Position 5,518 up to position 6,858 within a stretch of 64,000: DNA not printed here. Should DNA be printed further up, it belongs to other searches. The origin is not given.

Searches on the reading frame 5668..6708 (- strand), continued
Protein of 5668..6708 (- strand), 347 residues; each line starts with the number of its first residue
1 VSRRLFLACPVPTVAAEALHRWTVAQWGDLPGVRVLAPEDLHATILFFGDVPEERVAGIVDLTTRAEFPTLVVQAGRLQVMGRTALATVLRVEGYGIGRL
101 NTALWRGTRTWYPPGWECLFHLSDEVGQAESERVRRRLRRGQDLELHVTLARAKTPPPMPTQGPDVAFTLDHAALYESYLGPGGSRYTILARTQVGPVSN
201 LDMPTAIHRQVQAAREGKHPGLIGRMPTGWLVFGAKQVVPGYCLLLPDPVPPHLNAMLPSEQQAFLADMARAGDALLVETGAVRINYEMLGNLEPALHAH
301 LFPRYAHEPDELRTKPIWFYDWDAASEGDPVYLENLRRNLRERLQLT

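Call 40: fold_search(model_id=the predicted structure, library=pdb)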
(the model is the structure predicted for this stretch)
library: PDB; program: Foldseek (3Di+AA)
matches with E <= 10: 369; with E <= 0.001: 56
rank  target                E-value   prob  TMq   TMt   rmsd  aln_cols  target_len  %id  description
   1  5ldm_A                4.4e-07  1.00  0.35  0.63   7.0       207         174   19  Crystal structure of E.coli LigT complexed with 2'-AMP (released 2017-01-18)
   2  1iuh                  1.3e-06  1.00  0.37  0.64   4.9       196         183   26  Crystal structure of TT0787 of thermus thermophilus HB8 (released 2003-06-17)
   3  5ldp_B                1.3e-06  1.00  0.34  0.65   6.9       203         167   20  Crystal structure of E.coli LigT complexed with ATP (released 2017-01-18)
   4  5h7e                  3.0e-06  1.00  0.34  0.60   6.3       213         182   21  Crystal Structure of native drCPDase (released 2017-09-27)
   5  5ldq_B                3.9e-06  1.00  0.33  0.61   8.2       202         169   23  Crystal structure of E.coli LigT complexed with NADP+ (released 2017-01-18)
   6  4qak_A                4.1e-06  1.00  0.32  0.58   7.8       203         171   24  Crystal structure of phosphoesterase (released 2014-10-22)
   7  5ldj_C                4.3e-06  1.00  0.33  0.63   7.6       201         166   23  Crystal structure of E.coli LigT complexed with phosphate (released 2017-01-18)
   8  5ldi_B                5.4e-06  1.00  0.33  0.60   7.9       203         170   23  Crystal structure of E.coli LigT in apo form (released 2017-01-18)
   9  5ldj_A                6.7e-06  1.00  0.33  0.62   6.8       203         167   20  Crystal structure of E.coli LigT complexed with phosphate (released 2017-01-18)
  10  5ldi_D                7.4e-06  1.00  0.34  0.62   7.3       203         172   19  Crystal structure of E.coli LigT in apo form (released 2017-01-18)
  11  2oik_C                8.2e-06  1.00  0.30  0.68   3.7       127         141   19  Crystal structure of a histidine triad (hit) protein (mfla_2506) from methylobacillus flagellatus kt at 1.65 A resolut (released 2007-01-30)
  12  5ldi_A                8.2e-06  1.00  0.34  0.62   7.4       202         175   20  Crystal structure of E.coli LigT in apo form (released 2017-01-18)
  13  5ldo_D                8.2e-06  1.00  0.33  0.62   7.2       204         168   20  Crystal structure of E.coli LigT complexed with 3'-AMP (released 2017-01-18)
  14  4qak_B                9.7e-06  1.00  0.35  0.63   7.2       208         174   20  Crystal structure of phosphoesterase (released 2014-10-22)
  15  5ldm_B                1.2e-05  1.00  0.34  0.63   7.8       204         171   20  Crystal structure of E.coli LigT complexed with 2'-AMP (released 2017-01-18)
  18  5ldi_C                3.0e-05  1.00  0.32  0.59   8.2       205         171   23  Crystal structure of E.coli LigT in apo form (released 2017-01-18)
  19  3i4s_A                3.3e-05  1.00  0.32  0.79   2.1       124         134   23  CRYSTAL STRUCTURE OF HISTIDINE TRIAD PROTEIN blr8122 FROM Bradyrhizobium japonicum (released 2009-07-14)
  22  3nrd_A                5.9e-05  1.00  0.32  0.78   3.2       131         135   20  Crystal structure of a histidine triad (HIT) protein (SMc02904) from SINORHIZOBIUM MELILOTI 1021 at 2.06 A resolution (released 2010-07-28)
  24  3i4s_B                9.5e-05  1.00  0.32  0.79   2.1       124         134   23  CRYSTAL STRUCTURE OF HISTIDINE TRIAD PROTEIN blr8122 FROM Bradyrhizobium japonicum (released 2009-07-14)
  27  3nrd_B                1.3e-04  1.00  0.32  0.79   3.2       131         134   20  Crystal structure of a histidine triad (HIT) protein (SMc02904) from SINORHIZOBIUM MELILOTI 1021 at 2.06 A resolution (released 2010-07-28)
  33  3ohe_A                1.9e-04  1.00  0.32  0.77   2.2       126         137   18  Crystal structure of a Histidine triad protein (Maqu_1709) from Marinobacter aquaeolei VT8 at 1.20 A resolution (released 2010-09-08)
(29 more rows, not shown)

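Call 41: search_protein_families(library=padloc, proteins=[window:5668-6708:-, L006:1170-1355:+], max_evalue=0.01)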
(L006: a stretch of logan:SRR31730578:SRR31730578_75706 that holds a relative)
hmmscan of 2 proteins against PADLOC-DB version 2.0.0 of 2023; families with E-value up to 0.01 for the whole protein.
window:5668-6708:- (347 aa): 0 families

L006:1170-1355:+ (62 aa): 0 families

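Call 42: search_protein_families(library=pfam, proteins=[P0006, P0007, P0010, P0013, P0030, P0046, P0060, P0078, P0095], max_evalue=0.01)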
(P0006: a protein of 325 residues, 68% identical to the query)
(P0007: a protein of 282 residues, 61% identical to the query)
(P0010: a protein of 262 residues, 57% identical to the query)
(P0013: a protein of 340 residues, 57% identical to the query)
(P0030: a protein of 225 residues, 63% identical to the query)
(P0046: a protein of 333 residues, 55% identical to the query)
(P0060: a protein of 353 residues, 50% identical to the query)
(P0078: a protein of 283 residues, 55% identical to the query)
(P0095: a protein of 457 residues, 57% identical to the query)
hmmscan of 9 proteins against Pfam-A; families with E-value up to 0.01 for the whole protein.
P0006 (325 aa): 4 families
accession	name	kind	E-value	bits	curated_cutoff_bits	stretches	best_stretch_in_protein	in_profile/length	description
PF07609.16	DUF1572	-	2.9e-67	225.9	23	1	159-315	7-163/163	Protein of unknown function (DUF1572)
PF12867.12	DinB_2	-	1e-08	36.1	24.8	1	171-294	7-128/128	DinB superfamily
PF04978.18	MST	-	9.9e-05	23.3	27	1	167-294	7-140/149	Mycothiol-S-transferase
PF01230.28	HIT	-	0.0067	17.5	21.5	0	36-103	24-96/98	HIT domain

P0007 (282 aa): 4 families
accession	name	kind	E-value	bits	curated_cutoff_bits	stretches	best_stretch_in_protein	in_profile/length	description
PF13840.12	ACT_7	-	2.5e-20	72.5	27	1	214-274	3-64/65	ACT domain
PF21631.3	A9CJY8-like_N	-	1.9e-14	53.3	27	1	168-208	3-43/45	A9CJY8-like, N-terminal domain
PF01842.31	ACT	-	0.00048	20.3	27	1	229-256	9-36/66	ACT domain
PF22468.2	ACT_9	-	0.0036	17.5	27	1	222-276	3-60/61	ACT domain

P0010 (262 aa): 1 family
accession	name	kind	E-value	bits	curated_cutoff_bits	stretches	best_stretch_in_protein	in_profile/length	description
PF04342.18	DMT_6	-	1.2e-31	109.5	25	1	12-86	1-74/104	Putative member of DMT superfamily (DUF486)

P0013 (340 aa): 2 families
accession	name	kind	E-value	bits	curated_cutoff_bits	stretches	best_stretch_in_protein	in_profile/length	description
PF00156.33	Pribosyltran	-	3.3e-11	43.2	26.3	1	44-145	16-122/158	Phosphoribosyl transferase domain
PF01230.28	HIT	-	0.00037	21.5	21.5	1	235-302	24-96/98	HIT domain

P0030 (225 aa): 5 families
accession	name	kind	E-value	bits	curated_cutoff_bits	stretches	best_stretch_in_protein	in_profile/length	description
PF01909.29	NTP_transf_2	-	2.5e-06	28.2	21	1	158-197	4-43/93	Nucleotidyltransferase domain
PF18765.7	Polbeta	-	3.4e-05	24.4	26.9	1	159-197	4-42/93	Polymerase beta, Nucleotidyltransferase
PF04439.18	Adenyl_transf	-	5.6e-05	22.9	22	1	152-214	5-69/279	Streptomycin adenylyltransferase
PF22600.2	MTPAP-like_central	-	0.0051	17.3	27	1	144-198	15-69/139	Poly(A) RNA polymerase, mitochondrial-like, central palm domain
PF03445.19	DUF294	-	0.0077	16.6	21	0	149-199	26-79/138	Putative nucleotidyltransferase DUF294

P0046 (333 aa): 3 families
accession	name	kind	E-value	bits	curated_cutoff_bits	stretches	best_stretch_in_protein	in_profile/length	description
PF13328.12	HD_4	-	1.3e-15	58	27.2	1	165-288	1-132/156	HD domain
PF01966.28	HD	-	6.3e-05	23.7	22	1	185-279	1-115/116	HD domain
PF01230.28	HIT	-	0.0087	17.1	21.5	0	37-104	25-97/98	HIT domain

P0060 (353 aa): 5 families
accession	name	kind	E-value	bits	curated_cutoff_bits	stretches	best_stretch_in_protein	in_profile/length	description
PF13673.13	Acetyltransf_10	-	4.9e-14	52.8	23.6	1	217-328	4-118/128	Acetyltransferase (GNAT) domain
PF00583.31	Acetyltransf_1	-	5.2e-12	46.5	20.7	1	210-317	4-116/116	Acetyltransferase (GNAT) family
PF13508.13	Acetyltransf_7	-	2.4e-09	37.9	27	1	246-319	6-84/84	Acetyltransferase (GNAT) domain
PF01230.28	HIT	-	0.00013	23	21.5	1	74-141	25-97/98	HIT domain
PF13527.13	Acetyltransf_9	-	0.0073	16.7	25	0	272-317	81-124/127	Acetyltransferase (GNAT) domain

P0078 (283 aa): 2 families
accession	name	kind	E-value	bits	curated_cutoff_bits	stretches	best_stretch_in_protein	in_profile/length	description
PF04993.18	TfoX_N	-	4.9e-25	87.9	30.1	1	176-267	1-90/91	TfoX N-terminal domain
PF01230.28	HIT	-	0.0002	22.4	21.5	1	47-115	24-97/98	HIT domain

P0095 (457 aa): 1 family
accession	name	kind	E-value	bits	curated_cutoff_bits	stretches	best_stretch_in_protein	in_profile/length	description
PF01230.28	HIT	-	0.0028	18.7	21.5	1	37-105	24-97/98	HIT domain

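Call 44: find_related_loci(query=A2, collection=genome_contigs, flank=3000)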
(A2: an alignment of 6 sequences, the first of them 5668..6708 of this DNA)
Query A2 (347 aa) in genome_contigs; peptide patterns used: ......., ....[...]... (x = any residue, [..] = any of these).
83 stretches matched a pattern; 29 encode a relative of the query (tblastn E <= 1e-3); 29 distinct loci.
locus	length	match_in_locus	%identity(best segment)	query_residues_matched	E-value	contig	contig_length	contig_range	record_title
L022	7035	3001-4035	84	3-347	0e+0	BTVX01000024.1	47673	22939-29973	MAG: Chthonomonas sp. AMX-MBFR-81 DNA, sequence24, whole genome shotgun sequence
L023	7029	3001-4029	72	8-347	6e-148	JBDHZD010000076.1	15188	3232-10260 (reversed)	MAG: Fimbriimonadaceae bacterium isolate AS-MESO-3CA.376 NODE_16943_length_15188_cov_3.894646, whole genome shotgun sequ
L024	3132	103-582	55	181-340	2e-53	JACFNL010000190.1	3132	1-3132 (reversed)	MAG: Candidatus Cloacimonadota bacterium isolate BROCD023 NODE_12644_length_3132_cov_5.702307, whole genome shotgun sequ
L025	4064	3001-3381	65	203-329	8e-53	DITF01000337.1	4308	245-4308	MAG TPA_asm: bacterium UBP17_UBA6191 isolate UBA6191 UBA6191_contig_295204, whole genome shotgun sequence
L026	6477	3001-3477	58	174-341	9e-53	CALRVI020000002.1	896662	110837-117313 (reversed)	MAG: Methyloversatilis discipulorum isolate JJ-LA1A6-383-2-m1-bin303 genome assembly, contig: JJ-ZL86-91-C3, whole genom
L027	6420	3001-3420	60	205-340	2e-51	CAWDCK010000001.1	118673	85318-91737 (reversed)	MAG: uncultured Armatimonadetes bacterium isolate MFD02832.bin.1.170 genome assembly, contig: contig_13003, whole genome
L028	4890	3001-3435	56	202-346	7e-51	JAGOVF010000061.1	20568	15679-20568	MAG: Oligoflexales bacterium isolate Gw_Eff_bin_545 Gw_Eff_5408_length_20568_cov_5.839294, whole genome shotgun sequence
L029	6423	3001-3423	60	205-345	1e-50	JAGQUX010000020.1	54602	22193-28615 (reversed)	MAG: Armatimonadota bacterium isolate HKST-UBA01 NODE_20_length_54602_cov_4.769500, whole genome shotgun sequence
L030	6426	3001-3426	60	203-344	1e-50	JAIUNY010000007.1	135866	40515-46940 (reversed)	MAG: Armatimonadota bacterium isolate FIMBRI1 spades-bin.55~NODE_498_length_135866_cov_1.65305, whole genome shotgun seq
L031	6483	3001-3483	53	187-343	2e-50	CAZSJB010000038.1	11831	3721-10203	MAG TPA_asm: uncultured Tepidisphaeraceae bacterium isolate SRP268622_co1_126 genome assembly, contig: NODE_12716_length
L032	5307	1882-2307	61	203-340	5e-50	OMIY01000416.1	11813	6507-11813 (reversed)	bacterium isolate AM_0764 genome assembly, contig: AM_0764_416, whole genome shotgun sequence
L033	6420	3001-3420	61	191-330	5e-50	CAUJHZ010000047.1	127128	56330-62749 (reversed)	MAG: Planctomycetota bacterium isolate KLAP200 genome assembly, contig: KLAP200_78428, whole genome shotgun sequence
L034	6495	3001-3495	52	183-343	5e-50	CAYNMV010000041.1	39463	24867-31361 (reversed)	MAG TPA_asm: uncultured Tepidisphaeraceae bacterium isolate SRP268622_co1_281 genome assembly, contig: NODE_1899_length_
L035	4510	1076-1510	58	200-344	6e-50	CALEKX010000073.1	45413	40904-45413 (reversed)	MAG TPA_asm: uncultured Phycisphaerales bacterium isolate SRR5251193_bin.28_CONCOCT_v1.1_MAG genome assembly, contig: ER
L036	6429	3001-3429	60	203-345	8e-50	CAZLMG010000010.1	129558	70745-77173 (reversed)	MAG TPA_asm: uncultured Oligoflexales bacterium isolate SRP319275_co1_345 genome assembly, contig: NODE_57_length_129558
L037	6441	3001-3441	55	201-343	2e-48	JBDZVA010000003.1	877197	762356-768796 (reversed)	MAG: Planctomycetaceae bacterium isolate PE_seawater30 NODE_3_length_877197, whole genome shotgun sequence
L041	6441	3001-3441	54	199-345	3e-46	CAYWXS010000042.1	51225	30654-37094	MAG TPA_asm: uncultured Anaerolinea sp. isolate SRP284006_co1_157 genome assembly, contig: NODE_856_length_51225_cov_11.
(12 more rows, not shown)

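Call 53: search_protein_families(library=pfam, proteins=[L027:299-2998:+, L030:260-3001:+, L027:3420-4001:+, L029:3967-4428:+, L030:3440-4225:-, L033:2341-2970:-, L037:2305-2907:+, L036:1831-2895:-, L028:3446-4699:+, L041:1988-2977:+], max_evalue=0.001)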
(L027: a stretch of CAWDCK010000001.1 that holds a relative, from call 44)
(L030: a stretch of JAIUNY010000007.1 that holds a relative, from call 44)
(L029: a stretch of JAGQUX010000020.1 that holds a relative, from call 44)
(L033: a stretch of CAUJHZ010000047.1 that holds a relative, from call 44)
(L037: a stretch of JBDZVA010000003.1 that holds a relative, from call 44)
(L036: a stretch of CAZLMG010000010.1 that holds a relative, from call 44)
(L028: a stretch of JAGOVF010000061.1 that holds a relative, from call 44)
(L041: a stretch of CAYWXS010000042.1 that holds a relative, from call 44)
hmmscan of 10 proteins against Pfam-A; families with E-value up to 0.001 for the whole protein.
L027:299-2998:+ (900 aa): 1 family
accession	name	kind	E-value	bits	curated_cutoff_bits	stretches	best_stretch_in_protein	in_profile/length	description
PF13646.12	HEAT_2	-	3.5e-09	37.3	27.7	1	830-895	17-83/88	HEAT repeats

L030:260-3001:+ (914 aa): 1 family
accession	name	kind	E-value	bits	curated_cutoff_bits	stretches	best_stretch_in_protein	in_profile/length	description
PF13646.12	HEAT_2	-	3.3e-10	40.6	27.7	1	740-818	4-84/88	HEAT repeats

L027:3420-4001:+ (194 aa): 2 families
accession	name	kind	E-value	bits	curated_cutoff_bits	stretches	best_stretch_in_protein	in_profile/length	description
PF13580.11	SIS_2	-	1e-24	87.5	27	1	26-145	18-138/138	SIS domain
PF01380.27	SIS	-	2.5e-12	47.1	25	1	109-164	52-107/131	SIS domain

L029:3967-4428:+ (154 aa): 2 families
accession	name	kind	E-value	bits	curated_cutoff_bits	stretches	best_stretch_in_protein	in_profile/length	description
PF12867.12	DinB_2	-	1.2e-08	35.9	24.8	1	14-126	7-128/128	DinB superfamily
PF05163.17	DinB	-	6.2e-08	33.2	23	1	4-132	7-144/165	DinB family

L030:3440-4225:- (262 aa): 0 families

L033:2341-2970:- (210 aa): 0 families

L037:2305-2907:+ (201 aa): 2 families
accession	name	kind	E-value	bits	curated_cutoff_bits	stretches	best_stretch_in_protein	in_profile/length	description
PF00072.30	Response_reg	-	2e-25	89.5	30.2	1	83-195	1-110/111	Response regulator receiver domain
PF12728.13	HTH_17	-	5.6e-10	39.8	27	1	19-69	2-50/51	Helix-turn-helix domain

L036:1831-2895:- (355 aa): 1 family
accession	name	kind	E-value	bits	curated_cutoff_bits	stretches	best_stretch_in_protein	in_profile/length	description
PF00150.24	Cellulase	-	1.8e-21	77.3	23.5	1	74-300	22-269/272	Cellulase (glycosyl hydrolase family 5)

L028:3446-4699:+ (418 aa): 2 families
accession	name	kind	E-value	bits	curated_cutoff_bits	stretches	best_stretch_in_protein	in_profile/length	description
PF07690.21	MFS_1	-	7.2e-49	167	33.4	1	23-364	3-347/347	Major Facilitator Superfamily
PF00083.30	Sugar_tr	-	5.3e-13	49.1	22.3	1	52-206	47-204/452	Sugar (and other) transporter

L041:1988-2977:+ (330 aa): 7 families
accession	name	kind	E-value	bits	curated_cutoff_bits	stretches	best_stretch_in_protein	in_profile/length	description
PF01370.27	Epimerase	-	1.8e-22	80.4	20.9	2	7-170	1-169/240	NAD dependent epimerase/dehydratase family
PF16363.11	GDP_Man_Dehyd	-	1.8e-16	61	27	1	8-168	1-178/332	GDP-mannose 4,6 dehydratase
PF01073.25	3Beta_HSD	-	2.5e-10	40.3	22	1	8-173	1-181/280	3-beta hydroxysteroid dehydrogenase/isomerase family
PF13460.12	NAD_binding_10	-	3.1e-09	37.4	27.2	1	11-191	1-164/184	NAD(P)H-binding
PF07993.18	NAD_binding_4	-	1.6e-07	31.2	20.1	1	61-175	80-209/258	Male sterility protein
PF05368.20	NmrA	-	3.2e-05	24.1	27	1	5-78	3-78/298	NmrA-like family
PF02719.21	Polysacc_synt_2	-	0.00024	20.8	20.2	0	7-84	1-92/293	Polysaccharide biosynthesis protein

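Call 81: search_dna_similar(query=window:5668-6708:-, collection=plasmids, mode=protein, max_rows=10)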
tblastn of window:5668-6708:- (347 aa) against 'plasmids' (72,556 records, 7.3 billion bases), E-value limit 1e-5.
Records with a match: 41; places in all: 41; records where one place covers at least 80% of the query: 0.
Best place of each record, by identity: <60% 41.
By first word of the organism name: Streptomyces 19; Lactobacillus 5; Paraclostridium 4; Enterococcus 2; Paenibacillus 2; Neorhizobium 1; Bacillus 1; Macrococcus 1; Macrococcoides 1; Lactococcus 1; and 4 more.
By predicted mobility (MOB-suite, as given by PLSDB): non-mobilizable 26; mobilizable 11; conjugative 4.
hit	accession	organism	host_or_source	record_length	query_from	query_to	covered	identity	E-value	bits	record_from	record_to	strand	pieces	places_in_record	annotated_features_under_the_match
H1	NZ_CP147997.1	Neorhizobium sp. EC2-8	-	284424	207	332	36%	50.8%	3e-29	126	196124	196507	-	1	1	hypothetical protein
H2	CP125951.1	Bacillus sp. BTAI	cell culture,Soil environment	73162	189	320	38%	37.9%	6e-19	96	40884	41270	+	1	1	record has no annotation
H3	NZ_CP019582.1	Lactobacillus helveticus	Homo sapiens,feces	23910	209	320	32%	42.9%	4e-20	99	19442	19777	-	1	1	hypothetical protein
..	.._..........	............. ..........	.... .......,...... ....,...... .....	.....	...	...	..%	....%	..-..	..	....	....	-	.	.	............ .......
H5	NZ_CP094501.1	Lactobacillus helveticus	kefir grains,pure culture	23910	209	320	32%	42.9%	4e-20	99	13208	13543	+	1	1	hypothetical protein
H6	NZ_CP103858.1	Lactobacillus helveticus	Homo sapiens,cell culture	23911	209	320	32%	42.9%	4e-20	99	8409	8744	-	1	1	hypothetical protein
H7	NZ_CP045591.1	Lactobacillus helveticus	cell culture,probitic products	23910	209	320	32%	42.9%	4e-20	99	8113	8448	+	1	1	hypothetical protein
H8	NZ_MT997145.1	Enterococcus italicus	-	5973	208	321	33%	42.1%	3e-22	105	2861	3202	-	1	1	HIT domain-containing protein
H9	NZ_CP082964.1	Enterococcus lactis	pure culture,Braised chicken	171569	209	321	33%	41.6%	6e-22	104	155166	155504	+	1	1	hypothetical protein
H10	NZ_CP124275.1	Paraclostridium sordellii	Vulpes vulpes,whole organism,intestine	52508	209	332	36%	37.9%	3e-23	108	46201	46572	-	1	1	hypothetical protein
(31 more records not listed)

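Call 82: search_dna_similar(query=window:5668-6708:-, collection=phages, mode=protein, max_rows=10)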
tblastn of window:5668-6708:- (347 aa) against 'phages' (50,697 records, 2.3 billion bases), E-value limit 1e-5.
No match.
